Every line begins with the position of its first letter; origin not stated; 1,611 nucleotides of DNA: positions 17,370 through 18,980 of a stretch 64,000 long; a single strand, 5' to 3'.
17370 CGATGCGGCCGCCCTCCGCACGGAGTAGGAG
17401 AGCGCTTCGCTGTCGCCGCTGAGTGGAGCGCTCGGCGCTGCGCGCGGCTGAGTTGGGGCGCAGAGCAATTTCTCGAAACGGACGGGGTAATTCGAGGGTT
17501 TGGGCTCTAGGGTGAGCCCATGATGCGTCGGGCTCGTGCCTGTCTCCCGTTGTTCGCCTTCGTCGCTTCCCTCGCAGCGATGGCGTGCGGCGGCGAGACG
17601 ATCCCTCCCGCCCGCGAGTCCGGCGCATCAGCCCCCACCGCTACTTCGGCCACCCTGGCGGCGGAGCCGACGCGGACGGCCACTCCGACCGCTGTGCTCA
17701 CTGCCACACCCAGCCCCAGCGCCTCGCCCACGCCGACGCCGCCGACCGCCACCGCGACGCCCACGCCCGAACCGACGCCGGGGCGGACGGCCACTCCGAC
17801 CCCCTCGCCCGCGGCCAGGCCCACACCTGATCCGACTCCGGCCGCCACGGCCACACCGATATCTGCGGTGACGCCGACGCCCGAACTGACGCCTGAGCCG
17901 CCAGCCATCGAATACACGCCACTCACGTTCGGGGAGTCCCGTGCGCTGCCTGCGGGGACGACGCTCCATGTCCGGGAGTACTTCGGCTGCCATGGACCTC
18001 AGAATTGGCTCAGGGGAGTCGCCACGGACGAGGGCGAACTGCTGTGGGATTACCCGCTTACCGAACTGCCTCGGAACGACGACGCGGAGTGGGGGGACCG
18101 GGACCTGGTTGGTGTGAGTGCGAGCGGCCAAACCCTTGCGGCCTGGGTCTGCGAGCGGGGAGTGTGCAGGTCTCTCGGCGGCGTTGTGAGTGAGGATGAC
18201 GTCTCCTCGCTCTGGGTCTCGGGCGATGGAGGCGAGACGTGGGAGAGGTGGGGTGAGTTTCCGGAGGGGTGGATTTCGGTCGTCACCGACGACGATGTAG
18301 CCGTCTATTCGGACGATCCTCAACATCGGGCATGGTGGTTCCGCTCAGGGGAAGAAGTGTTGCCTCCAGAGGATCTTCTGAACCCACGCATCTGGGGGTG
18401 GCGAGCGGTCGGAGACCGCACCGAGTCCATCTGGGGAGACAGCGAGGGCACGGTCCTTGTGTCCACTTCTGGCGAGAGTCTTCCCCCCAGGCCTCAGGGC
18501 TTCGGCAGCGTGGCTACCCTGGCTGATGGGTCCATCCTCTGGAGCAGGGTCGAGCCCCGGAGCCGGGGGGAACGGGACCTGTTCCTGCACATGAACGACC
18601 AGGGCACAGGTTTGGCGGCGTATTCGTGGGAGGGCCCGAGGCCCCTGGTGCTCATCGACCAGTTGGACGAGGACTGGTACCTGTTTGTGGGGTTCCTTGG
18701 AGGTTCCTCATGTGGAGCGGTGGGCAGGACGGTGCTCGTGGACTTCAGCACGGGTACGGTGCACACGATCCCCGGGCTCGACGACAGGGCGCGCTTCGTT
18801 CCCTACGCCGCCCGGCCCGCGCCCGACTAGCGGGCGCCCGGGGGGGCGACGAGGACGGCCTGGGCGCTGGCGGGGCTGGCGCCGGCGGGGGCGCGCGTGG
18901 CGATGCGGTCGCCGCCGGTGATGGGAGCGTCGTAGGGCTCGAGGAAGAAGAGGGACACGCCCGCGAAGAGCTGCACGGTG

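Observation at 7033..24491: Five copies of a rigid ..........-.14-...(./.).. box, each 6-7 nt upstream of an ATG/GTG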

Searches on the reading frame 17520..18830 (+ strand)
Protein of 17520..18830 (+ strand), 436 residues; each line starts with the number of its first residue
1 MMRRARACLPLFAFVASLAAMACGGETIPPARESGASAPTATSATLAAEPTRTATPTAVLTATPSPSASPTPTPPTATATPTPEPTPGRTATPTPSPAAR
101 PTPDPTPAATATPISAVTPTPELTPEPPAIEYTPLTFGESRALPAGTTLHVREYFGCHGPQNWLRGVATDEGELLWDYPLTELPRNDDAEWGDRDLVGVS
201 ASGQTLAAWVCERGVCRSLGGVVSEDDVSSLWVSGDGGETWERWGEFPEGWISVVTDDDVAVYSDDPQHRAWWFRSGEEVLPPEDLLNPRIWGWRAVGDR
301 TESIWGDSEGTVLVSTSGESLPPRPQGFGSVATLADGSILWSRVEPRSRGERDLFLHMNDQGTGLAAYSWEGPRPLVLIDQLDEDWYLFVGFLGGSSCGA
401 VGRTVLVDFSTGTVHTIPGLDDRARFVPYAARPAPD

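Call 10: search_protein_families(library=pfam, proteins=[window:17520-18830:+], max_evalue=0.001)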
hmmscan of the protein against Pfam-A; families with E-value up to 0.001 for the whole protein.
window:17520-18830:+ (436 aa): 0 families

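Call 11: find_encoding_contigs(protein=window:17520-18830:+, flank=10000, max_places=6)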
Protein window:17520-18830:+ (436 aa): no gene with exactly this product is on record in the collection.

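Call 38: search_protein_families(library=pfam, proteins=[window:17520-18830:+], max_evalue=1)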
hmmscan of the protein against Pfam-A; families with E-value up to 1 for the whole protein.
window:17520-18830:+ (436 aa): 0 families

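Call 68: search_protein_families(library=ncbifam, proteins=[window:17520-18830:+], max_evalue=0.01)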
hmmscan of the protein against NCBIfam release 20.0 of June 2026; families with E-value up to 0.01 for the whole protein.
window:17520-18830:+ (436 aa): 0 families

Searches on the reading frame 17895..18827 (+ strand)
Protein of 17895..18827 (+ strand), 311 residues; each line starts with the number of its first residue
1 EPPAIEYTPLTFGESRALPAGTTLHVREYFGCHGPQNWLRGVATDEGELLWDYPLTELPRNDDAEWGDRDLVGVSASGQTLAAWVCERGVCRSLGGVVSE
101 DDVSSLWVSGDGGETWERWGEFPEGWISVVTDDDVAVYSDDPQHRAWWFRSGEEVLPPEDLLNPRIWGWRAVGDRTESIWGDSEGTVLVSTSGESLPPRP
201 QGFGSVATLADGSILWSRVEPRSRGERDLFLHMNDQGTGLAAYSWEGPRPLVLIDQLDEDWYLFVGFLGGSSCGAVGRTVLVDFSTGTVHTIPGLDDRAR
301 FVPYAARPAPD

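Call 34: find_related_loci(query=A2, collection=metagenome_contigs, flank=4000)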
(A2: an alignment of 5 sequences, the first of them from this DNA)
Query A2 (311 aa) in metagenome_contigs; peptide patterns used: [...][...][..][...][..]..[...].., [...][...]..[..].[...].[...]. (x = any residue, [..] = any of these).
82 stretches matched a pattern, but none encodes a relative of the query by tblastn (E <= 1e-3).
